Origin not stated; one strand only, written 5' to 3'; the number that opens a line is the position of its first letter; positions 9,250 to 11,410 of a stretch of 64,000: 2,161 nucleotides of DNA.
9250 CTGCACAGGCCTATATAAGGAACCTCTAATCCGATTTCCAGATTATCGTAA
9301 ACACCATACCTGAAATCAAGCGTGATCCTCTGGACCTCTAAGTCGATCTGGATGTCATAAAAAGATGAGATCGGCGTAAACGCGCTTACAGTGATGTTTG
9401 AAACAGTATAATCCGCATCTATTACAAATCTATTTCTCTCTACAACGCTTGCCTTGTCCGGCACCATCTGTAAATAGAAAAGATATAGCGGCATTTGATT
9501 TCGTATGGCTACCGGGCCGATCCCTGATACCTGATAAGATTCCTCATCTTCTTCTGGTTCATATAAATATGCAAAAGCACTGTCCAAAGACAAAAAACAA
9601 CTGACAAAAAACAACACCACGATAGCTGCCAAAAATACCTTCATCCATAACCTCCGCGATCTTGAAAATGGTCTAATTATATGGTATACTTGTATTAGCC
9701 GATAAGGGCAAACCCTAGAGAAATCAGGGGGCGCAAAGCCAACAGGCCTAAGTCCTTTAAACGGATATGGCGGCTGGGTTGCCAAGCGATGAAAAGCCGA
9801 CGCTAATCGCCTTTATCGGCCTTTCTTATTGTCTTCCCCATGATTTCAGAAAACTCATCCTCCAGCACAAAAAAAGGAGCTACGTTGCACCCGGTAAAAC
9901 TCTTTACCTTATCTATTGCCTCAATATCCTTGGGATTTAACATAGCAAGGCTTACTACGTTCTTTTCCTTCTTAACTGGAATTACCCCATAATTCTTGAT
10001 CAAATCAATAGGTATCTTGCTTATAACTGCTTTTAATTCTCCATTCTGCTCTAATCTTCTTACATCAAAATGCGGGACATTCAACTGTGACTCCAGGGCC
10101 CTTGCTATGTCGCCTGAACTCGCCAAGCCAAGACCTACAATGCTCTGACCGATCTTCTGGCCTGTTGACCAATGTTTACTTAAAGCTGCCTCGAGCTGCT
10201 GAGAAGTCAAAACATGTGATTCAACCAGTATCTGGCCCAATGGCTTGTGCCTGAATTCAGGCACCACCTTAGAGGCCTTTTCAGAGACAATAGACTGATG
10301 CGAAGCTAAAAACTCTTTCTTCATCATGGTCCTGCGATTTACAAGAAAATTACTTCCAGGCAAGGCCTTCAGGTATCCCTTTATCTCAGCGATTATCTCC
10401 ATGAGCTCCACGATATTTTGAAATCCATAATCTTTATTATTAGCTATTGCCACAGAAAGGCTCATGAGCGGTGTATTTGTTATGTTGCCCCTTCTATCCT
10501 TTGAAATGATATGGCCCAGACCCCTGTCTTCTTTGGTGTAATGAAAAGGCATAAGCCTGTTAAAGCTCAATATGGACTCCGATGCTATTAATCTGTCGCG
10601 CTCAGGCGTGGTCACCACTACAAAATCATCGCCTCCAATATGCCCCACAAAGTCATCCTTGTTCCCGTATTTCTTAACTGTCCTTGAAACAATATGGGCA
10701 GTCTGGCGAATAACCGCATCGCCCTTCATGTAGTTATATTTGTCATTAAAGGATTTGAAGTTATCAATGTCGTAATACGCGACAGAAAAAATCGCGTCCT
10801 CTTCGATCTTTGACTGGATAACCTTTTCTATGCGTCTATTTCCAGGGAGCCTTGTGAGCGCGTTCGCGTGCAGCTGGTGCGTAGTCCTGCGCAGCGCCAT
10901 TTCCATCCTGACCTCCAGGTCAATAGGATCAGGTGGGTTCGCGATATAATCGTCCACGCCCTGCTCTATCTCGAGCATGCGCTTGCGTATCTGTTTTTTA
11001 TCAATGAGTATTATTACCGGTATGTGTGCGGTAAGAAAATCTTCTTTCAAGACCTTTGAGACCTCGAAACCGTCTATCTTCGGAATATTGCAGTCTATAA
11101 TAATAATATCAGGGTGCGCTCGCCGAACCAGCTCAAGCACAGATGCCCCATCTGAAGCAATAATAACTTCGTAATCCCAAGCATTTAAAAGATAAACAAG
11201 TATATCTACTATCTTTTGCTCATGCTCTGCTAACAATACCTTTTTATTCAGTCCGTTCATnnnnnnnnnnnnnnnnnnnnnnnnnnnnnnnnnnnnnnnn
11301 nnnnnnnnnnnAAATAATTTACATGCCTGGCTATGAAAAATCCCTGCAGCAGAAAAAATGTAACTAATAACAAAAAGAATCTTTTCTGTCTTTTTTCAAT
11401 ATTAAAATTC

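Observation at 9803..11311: Stand-alone REC-GGDDF-MshEN protein adjacent to pilT and an AsmA-like gene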

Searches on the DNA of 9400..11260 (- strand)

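Call 7: search_rna_families(source=window, start=9400, end=10400, threshold=evalue, max_evalue=1, show_alignments=2)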
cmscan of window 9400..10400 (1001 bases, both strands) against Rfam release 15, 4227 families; matches with E-value up to 1: 1.
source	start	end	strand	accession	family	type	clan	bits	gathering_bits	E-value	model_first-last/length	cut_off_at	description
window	9697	9786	+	RF01051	c-di-GMP-I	Cis-reg; riboswitch;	CL00126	68.8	35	3.5e-13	1-87/87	no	c-di-GMP-I riboswitch aptamer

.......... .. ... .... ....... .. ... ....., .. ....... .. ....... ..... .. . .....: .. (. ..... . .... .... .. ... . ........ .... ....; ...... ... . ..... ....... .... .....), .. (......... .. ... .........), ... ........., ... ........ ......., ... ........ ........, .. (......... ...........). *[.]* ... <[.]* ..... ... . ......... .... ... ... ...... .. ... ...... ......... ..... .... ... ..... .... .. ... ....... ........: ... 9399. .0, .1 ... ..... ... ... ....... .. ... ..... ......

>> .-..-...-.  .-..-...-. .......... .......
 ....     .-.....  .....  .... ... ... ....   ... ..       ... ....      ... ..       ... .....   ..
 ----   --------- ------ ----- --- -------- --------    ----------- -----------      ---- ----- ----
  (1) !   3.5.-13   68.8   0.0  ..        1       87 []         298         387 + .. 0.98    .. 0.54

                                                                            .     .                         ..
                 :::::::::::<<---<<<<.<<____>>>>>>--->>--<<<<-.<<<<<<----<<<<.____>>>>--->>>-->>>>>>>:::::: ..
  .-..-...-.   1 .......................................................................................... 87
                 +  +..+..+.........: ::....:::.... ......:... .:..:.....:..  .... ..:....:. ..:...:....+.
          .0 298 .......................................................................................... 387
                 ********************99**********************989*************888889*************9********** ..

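Call 28: search_rna_families(sources=[L001, L006, L007, L009, L011, L012, L014, L017, L018, L020, L021], threshold=gathering)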
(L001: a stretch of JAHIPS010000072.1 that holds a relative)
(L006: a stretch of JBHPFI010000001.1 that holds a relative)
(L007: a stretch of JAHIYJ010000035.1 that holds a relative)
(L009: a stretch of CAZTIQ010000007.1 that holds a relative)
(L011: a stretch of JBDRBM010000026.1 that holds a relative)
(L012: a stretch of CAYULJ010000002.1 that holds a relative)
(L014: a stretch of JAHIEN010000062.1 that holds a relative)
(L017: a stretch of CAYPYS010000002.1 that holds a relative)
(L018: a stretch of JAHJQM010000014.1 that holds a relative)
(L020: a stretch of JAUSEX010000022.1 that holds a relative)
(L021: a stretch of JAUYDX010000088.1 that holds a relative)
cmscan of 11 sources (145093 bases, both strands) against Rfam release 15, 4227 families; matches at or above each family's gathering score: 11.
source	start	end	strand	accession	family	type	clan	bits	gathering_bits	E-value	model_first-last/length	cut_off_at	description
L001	7475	7562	-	RF01051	c-di-GMP-I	Cis-reg; riboswitch;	CL00126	67.5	35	1.1e-10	1-87/87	no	c-di-GMP-I riboswitch aptamer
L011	7552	7688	-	RF01051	c-di-GMP-I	Cis-reg; riboswitch;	CL00126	66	35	2.4e-10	1-87/87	no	c-di-GMP-I riboswitch aptamer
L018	7437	7572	-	RF01051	c-di-GMP-I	Cis-reg; riboswitch;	CL00126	65.3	35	3.5e-10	1-87/87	no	c-di-GMP-I riboswitch aptamer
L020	7489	7624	-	RF01051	c-di-GMP-I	Cis-reg; riboswitch;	CL00126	64.7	35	4.9e-10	1-87/87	no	c-di-GMP-I riboswitch aptamer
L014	7500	7636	-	RF01051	c-di-GMP-I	Cis-reg; riboswitch;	CL00126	63.4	35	1e-09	1-87/87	no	c-di-GMP-I riboswitch aptamer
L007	7009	7145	-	RF01051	c-di-GMP-I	Cis-reg; riboswitch;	CL00126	62.8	35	1.5e-09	1-87/87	no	c-di-GMP-I riboswitch aptamer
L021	7491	7626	-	RF03167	c-di-GMP-I-GGC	Cis-reg; riboswitch;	CL00126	59.9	59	2.9e-11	1-80/80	no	c-di-GMP-I-GGC riboswitch aptamer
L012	7481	7618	-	RF01051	c-di-GMP-I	Cis-reg; riboswitch;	CL00126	58.9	35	1.3e-08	1-87/87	no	c-di-GMP-I riboswitch aptamer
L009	7463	7599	-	RF01051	c-di-GMP-I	Cis-reg; riboswitch;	CL00126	55.9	35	7e-08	1-87/87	no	c-di-GMP-I riboswitch aptamer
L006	7466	7605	-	RF01051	c-di-GMP-I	Cis-reg; riboswitch;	CL00126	54.4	35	1.6e-07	1-87/87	no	c-di-GMP-I riboswitch aptamer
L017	7478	7615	-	RF01051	c-di-GMP-I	Cis-reg; riboswitch;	CL00126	54.4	35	1.6e-07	1-87/87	no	c-di-GMP-I riboswitch aptamer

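Call 33: build_rna_model(alignment_id=A2)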
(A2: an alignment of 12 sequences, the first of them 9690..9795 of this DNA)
Model R1 built from alignment A2 (12 sequences, 159 columns); structure: RNAalifold consensus.
model positions 153; base pairs 39; branch points 4; effective number of sequences 0.96; information 0.59 bits per position. Calibrated on 0.2 Mb of random sequence (short: E-values are rough).
structure used (alignment columns):
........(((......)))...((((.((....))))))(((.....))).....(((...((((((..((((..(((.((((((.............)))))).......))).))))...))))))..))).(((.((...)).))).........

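Call 34: search_with_rna_model(model_id=R1, sources=[window, L001, L002, L003, L004, L005, L006, L007, L008, L009, L010, L011, L012, L013, L014, L015, L016, L017, L018, L019, L020, L021, L022, L023, L024, L025, L026, L027, L028, L029, L030, L031, L032, L033, L034, L035, L036, L037, L038, L039, L040, L041, L042, L043, L044, L045, L046, L047, L048, L049, L050, L051, L052, L053, L054, L055, L056, L057, L058, L059, L060, L061, L062, L063, L064, L065, L066, L067, L068, L069, L070, L071, L072, L073, L074, L075, L076, L077, L078, L079, L080], max_evalue=1)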
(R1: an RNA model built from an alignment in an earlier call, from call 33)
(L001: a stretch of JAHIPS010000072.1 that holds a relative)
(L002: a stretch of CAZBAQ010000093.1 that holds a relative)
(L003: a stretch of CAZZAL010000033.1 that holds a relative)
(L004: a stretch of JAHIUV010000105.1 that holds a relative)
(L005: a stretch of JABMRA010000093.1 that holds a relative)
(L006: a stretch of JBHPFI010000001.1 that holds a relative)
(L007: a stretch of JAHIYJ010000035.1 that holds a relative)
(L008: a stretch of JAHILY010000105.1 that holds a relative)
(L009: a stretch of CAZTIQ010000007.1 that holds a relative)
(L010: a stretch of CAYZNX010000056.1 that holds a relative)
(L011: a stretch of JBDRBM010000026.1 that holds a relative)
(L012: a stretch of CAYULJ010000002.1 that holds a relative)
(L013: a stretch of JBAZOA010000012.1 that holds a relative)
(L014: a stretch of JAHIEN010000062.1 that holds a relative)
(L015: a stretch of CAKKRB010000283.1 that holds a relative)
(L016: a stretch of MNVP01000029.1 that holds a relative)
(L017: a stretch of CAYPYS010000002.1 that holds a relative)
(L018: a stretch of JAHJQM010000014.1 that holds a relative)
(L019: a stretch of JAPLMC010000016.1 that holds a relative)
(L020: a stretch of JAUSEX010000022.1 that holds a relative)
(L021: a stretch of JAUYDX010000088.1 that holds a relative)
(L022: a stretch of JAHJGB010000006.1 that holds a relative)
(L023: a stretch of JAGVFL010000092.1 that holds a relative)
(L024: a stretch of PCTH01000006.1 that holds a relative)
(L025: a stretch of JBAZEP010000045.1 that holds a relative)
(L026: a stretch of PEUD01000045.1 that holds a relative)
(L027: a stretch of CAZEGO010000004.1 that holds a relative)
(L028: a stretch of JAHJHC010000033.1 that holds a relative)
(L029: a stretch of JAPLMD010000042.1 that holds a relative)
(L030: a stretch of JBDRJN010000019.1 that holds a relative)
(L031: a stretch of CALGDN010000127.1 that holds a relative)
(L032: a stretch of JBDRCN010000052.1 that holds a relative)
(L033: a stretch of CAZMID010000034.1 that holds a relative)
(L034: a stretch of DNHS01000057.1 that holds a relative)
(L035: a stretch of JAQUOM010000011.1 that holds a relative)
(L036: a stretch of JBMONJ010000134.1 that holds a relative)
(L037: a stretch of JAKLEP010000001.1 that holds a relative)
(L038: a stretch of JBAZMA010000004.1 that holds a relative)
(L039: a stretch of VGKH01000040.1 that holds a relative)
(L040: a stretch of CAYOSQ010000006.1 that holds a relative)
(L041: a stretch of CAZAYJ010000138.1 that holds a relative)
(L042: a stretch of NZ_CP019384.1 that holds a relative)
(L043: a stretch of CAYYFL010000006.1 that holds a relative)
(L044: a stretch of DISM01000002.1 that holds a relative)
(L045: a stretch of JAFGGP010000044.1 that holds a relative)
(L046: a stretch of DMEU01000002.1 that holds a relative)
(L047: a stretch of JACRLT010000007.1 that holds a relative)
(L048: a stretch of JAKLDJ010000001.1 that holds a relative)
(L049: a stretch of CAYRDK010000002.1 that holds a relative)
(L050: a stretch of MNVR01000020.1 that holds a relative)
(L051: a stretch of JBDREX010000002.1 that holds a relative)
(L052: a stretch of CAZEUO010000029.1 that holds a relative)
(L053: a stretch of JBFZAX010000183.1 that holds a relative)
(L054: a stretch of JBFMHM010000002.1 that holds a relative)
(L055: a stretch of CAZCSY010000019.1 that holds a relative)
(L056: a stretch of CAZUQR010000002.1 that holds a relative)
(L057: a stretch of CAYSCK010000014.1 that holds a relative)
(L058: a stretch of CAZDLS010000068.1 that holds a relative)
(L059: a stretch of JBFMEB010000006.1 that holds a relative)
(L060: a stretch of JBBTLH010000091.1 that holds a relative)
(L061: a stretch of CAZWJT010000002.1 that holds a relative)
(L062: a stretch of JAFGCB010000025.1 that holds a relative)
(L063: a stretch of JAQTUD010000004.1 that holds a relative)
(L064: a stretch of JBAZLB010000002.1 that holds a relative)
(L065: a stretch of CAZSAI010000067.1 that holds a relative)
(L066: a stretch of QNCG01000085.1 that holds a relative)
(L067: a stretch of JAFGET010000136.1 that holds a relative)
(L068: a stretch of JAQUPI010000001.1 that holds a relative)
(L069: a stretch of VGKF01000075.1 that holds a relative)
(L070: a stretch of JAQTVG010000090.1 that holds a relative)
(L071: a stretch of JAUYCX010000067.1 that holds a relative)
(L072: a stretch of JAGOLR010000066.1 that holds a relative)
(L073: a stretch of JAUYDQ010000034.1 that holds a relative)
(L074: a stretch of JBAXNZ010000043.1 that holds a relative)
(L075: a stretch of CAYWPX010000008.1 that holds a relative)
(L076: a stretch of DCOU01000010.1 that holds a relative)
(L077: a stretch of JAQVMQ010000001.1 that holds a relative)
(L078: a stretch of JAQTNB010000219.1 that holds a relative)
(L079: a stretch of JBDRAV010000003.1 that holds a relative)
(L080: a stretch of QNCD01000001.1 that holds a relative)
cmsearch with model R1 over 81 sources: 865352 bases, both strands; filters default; matches with E-value up to 1: 32.
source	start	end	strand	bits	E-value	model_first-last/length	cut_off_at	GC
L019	1551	1702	-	180.2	1.3e-46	1-153/153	no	0.45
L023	1643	1794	-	180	1.4e-46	1-153/153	no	0.49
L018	7428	7579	-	179.7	1.7e-46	1-153/153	no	0.5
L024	7487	7638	-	179.6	1.8e-46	1-153/153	no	0.5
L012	7472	7625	-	179.4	2.1e-46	1-153/153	no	0.42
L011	7543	7695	-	179.1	2.5e-46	1-153/153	no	0.48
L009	7454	7606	-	179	2.7e-46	1-153/153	no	0.51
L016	7463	7614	-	178.8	3.1e-46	1-153/153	no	0.49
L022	7486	7637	-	178.3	4.2e-46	1-153/153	no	0.49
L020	7480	7631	-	178.3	4.2e-46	1-153/153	no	0.49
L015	5190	5341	-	177.2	8.3e-46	1-153/153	no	0.48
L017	7469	7622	-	175.6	2.3e-45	1-153/153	no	0.44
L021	7483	7634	-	175.6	2.3e-45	1-153/153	no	0.51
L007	7000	7152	-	173.5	8.8e-45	1-153/153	no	0.46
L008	1575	1728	-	172.9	1.3e-44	1-153/153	no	0.5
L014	7491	7643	-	172.1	2.1e-44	1-153/153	no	0.46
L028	7547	7699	-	167.6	3.5e-43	1-153/153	no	0.46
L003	2103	2254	-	164.8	2e-42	1-153/153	no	0.45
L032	7454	7607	-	163.3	5.4e-42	1-153/153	no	0.49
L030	7454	7607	-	162.4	9.4e-42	1-153/153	no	0.46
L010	7215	7367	-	161.6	1.5e-41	1-153/153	no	0.46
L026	7539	7680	-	160.6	2.9e-41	1-153/153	no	0.45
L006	7457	7612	-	159.3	6.6e-41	1-153/153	no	0.46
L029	7552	7692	-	158.5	1.1e-40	1-153/153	no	0.48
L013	3889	4038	-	156.2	4.9e-40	1-153/153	no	0.54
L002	1673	1776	-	127.5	3.5e-32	1-153/153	no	0.51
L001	7466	7569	-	124.7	2e-31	1-153/153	no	0.52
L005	5180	5282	-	114.2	1.5e-28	6-153/153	5'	0.53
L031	1402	1508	-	113.7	2.1e-28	1-153/153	no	0.52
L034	6385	6505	-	33.5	2e-06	1-153/153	no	0.38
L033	7214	7233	-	19.5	0.013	134-153/153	5'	0.55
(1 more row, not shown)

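Call 51: search_with_rna_model(model_id=R1, sources=[L004, L027, L025], filters=off, max_evalue=10)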
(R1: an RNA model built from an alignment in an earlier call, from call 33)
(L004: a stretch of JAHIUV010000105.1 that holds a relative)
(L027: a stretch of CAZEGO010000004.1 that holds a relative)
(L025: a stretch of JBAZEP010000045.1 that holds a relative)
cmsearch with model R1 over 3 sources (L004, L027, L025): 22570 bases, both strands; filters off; matches with E-value up to 10: 25.
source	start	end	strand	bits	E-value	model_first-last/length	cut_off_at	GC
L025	920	1051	+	6.2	1.5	1-153/153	no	0.47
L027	29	46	+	5.8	2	1-153/153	no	0.17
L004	1614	1665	+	5.6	2.2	1-153/153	no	0.44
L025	5745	5773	-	5.4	2.6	23-51/153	no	0.52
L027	1409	1444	+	5.3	2.6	75-112/153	no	0.67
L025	2506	2521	-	5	3.3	1-153/153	no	0.25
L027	31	119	-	4.6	4.2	1-153/153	no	0.38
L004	652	684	+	4.4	4.6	1-153/153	no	0.24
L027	3457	3471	-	4.4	4.7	1-153/153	no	0.2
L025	1604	1691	+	4.4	4.8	1-153/153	no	0.39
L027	1251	1277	+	4.3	5.1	1-153/153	no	0.41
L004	1378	1392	-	4.3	5.2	1-153/153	no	0.2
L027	7911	7975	+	4.2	5.4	1-153/153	no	0.4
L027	9094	9106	+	4.1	5.6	1-153/153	no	0.08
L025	1186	1217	+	3.8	7.1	74-112/153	no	0.59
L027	497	517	-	3.7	7.3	1-153/153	no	0.24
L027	4769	4798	+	3.6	7.7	1-153/153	no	0.23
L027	6650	6733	+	3.5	8.4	1-153/153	no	0.37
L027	2898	2916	+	3.5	8.6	1-153/153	no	0.16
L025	3349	3367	-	3.4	9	1-153/153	no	0.05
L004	912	947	+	3.4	9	1-153/153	no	0.19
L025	5144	5171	-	3.3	9.6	1-153/153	no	0.25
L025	5144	5171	+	3.3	9.6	1-153/153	no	0.25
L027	1864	1891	-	3.3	9.8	1-153/153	no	0.18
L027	1864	1891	+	3.3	9.8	1-153/153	no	0.18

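Call 85: search_rna_families(sources=[L081, L082, L045, L049], threshold=gathering)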
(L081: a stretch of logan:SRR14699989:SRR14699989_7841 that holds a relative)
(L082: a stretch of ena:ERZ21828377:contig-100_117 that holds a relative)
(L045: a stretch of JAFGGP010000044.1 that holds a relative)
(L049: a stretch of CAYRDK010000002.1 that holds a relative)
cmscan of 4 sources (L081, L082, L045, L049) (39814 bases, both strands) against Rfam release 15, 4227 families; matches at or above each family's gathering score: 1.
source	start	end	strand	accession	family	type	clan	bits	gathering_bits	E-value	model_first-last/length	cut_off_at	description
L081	904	977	-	RF00005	tRNA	Gene; tRNA;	CL00001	71.8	29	6.1e-14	1-71/71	no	tRNA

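Call 86: search_rna_families(sources=[L037, L038, L040, L042, L043, L044, L046, L048, L054, L061, L062], threshold=gathering)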
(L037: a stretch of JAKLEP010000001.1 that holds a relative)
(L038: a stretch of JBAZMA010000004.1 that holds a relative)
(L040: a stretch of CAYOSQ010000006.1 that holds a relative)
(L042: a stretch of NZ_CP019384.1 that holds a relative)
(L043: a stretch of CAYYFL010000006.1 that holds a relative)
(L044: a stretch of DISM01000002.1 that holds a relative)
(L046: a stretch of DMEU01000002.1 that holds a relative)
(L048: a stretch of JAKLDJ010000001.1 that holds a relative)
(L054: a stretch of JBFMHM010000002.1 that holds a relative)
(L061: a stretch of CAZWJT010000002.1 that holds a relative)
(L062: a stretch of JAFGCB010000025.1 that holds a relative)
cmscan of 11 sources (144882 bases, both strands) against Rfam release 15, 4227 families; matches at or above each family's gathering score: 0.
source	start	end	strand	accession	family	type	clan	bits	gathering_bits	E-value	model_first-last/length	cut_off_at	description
